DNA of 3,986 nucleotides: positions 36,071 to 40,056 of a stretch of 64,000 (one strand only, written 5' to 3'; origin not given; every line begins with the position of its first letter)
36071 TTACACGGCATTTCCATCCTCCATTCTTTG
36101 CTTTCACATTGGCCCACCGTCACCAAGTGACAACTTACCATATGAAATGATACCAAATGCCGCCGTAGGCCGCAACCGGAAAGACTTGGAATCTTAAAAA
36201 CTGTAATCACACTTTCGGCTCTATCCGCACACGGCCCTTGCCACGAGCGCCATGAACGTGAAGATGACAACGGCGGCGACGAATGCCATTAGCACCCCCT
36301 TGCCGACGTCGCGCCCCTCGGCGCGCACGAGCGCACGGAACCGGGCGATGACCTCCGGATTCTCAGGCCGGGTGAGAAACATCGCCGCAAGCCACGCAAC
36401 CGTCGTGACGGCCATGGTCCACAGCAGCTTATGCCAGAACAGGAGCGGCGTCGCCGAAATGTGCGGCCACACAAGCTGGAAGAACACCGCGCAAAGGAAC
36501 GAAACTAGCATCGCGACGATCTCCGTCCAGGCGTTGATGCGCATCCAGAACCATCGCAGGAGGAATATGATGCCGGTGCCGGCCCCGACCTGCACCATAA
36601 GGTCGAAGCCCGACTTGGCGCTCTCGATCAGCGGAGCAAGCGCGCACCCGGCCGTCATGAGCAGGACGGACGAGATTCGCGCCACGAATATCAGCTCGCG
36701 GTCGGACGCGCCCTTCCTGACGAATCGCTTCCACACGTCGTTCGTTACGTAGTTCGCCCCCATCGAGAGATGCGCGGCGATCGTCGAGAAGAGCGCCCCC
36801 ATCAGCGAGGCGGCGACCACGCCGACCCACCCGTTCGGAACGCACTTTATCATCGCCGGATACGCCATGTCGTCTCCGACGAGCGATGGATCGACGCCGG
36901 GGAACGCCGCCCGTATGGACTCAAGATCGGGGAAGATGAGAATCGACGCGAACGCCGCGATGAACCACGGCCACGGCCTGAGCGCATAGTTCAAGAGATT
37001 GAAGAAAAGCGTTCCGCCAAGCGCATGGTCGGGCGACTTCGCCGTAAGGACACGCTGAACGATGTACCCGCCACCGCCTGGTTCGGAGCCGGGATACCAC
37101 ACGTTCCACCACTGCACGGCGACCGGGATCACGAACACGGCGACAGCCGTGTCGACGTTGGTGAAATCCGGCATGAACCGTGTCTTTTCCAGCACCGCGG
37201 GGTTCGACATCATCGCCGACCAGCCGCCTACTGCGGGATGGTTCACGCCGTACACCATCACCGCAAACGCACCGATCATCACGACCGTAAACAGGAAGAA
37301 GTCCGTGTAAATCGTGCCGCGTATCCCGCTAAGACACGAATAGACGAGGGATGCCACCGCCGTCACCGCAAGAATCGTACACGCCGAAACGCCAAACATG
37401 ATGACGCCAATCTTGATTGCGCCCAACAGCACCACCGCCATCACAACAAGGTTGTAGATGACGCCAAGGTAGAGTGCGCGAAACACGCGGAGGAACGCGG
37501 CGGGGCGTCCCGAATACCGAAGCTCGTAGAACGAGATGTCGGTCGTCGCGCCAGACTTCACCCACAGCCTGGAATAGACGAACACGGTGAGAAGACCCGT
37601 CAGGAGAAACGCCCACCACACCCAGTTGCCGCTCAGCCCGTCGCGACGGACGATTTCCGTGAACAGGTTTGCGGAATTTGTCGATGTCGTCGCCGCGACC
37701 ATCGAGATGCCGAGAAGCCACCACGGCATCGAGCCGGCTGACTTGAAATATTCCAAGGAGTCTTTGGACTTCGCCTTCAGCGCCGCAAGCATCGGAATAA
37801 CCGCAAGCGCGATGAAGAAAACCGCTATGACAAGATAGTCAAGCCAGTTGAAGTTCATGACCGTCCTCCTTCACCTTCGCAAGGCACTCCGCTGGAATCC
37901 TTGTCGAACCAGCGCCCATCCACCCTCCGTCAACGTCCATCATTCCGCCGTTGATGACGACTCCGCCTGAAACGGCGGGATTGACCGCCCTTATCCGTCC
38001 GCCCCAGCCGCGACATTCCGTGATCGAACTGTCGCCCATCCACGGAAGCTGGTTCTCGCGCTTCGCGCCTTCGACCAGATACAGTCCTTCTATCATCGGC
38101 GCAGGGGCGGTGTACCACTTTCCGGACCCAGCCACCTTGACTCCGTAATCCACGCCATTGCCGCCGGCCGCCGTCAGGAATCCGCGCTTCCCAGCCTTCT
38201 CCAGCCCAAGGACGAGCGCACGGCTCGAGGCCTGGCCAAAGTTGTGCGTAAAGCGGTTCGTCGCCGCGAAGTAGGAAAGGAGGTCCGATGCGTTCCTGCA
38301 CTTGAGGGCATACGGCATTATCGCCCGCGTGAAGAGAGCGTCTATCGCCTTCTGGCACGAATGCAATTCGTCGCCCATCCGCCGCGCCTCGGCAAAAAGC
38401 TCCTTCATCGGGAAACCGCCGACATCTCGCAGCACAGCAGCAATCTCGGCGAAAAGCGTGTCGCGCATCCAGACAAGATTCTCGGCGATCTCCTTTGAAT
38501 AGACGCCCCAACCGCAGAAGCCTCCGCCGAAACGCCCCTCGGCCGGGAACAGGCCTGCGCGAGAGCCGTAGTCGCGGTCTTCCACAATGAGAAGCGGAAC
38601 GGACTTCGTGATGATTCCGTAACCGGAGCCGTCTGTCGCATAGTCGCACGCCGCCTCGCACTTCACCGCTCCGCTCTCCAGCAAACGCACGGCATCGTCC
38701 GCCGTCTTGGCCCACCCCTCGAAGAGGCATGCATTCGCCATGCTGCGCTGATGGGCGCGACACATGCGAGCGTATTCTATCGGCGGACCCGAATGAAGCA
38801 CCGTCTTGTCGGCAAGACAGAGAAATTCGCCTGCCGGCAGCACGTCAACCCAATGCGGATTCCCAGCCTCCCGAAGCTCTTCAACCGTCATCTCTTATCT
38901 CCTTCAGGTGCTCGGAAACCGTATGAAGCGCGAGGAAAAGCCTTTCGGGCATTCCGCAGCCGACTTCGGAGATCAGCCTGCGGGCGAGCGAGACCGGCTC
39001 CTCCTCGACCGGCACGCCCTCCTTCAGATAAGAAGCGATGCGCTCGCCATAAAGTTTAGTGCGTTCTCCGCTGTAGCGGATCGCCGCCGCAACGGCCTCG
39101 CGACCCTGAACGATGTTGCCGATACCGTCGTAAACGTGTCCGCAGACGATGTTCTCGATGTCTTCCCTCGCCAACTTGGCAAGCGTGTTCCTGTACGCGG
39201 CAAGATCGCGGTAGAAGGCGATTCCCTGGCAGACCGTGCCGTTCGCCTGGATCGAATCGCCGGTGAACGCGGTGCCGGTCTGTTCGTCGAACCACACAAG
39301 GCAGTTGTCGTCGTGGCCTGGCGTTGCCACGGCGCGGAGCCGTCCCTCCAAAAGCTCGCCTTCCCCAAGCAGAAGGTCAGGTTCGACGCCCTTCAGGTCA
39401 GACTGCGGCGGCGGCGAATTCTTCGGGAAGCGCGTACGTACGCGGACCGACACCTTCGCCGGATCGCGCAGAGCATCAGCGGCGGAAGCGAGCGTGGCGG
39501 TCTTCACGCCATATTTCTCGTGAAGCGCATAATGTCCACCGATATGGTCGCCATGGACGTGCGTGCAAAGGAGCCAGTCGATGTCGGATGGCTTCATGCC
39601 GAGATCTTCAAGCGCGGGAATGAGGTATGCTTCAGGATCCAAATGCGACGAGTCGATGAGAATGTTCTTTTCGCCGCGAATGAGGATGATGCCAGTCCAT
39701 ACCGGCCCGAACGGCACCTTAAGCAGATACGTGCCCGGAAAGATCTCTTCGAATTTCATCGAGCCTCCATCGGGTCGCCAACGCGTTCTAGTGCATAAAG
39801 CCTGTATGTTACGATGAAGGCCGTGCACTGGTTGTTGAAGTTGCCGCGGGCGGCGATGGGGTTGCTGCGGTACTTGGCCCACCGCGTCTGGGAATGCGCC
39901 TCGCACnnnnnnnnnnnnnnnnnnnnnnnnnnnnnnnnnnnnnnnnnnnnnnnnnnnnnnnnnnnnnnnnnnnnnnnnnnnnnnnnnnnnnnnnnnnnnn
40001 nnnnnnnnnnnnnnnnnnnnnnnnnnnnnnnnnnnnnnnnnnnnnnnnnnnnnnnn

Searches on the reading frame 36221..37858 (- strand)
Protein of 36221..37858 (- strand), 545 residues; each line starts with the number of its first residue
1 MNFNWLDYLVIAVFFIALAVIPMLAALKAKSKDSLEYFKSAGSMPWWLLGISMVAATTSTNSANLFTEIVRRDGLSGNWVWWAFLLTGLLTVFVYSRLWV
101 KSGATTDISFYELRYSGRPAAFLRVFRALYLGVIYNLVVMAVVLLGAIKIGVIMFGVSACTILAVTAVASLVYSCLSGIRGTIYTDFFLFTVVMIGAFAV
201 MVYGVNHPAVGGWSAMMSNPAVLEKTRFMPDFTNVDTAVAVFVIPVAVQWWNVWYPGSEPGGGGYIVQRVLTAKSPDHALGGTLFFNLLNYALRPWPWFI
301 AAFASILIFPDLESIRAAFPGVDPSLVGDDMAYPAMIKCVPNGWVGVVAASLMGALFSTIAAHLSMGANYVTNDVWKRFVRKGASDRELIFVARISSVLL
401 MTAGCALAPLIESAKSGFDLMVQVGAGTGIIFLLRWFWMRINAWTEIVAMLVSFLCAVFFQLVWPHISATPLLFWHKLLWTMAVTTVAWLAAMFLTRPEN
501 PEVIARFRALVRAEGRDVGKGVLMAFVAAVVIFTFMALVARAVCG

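Call 22: search_protein_families(library=pfam, proteins=[window:36221-37858:-], max_evalue=0.001)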
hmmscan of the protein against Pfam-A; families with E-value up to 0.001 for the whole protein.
window:36221-37858:- (545 aa): 1 family
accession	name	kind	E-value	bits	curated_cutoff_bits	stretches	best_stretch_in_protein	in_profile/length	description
PF00474.23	SSF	-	2.7e-23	82.9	22.8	1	37-451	1-404/406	Sodium:solute symporter family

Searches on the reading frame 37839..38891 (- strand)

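Call 22: search_protein_families(library=pfam, proteins=[window:37839-38891:-], max_evalue=0.001)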
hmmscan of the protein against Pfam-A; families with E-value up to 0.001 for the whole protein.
window:37839-38891:- (350 aa): 1 family
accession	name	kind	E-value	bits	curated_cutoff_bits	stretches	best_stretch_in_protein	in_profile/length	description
PF06545.17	AllG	-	2.8e-43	148.4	27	1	77-288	2-215/215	Oxamate carbamoyltransferase subunit AllG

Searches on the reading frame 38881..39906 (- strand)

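Call 22: search_protein_families(library=pfam, proteins=[window:38881-39906:-], max_evalue=0.001)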
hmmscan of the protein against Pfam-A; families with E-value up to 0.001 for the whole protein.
window:38881-39906:- (341 aa): 1 family
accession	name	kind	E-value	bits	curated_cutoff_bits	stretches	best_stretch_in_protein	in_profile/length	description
PF00753.33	Lactamase_B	-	2.8e-26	93.1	22.7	1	67-257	4-196/196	Metallo-beta-lactamase superfamily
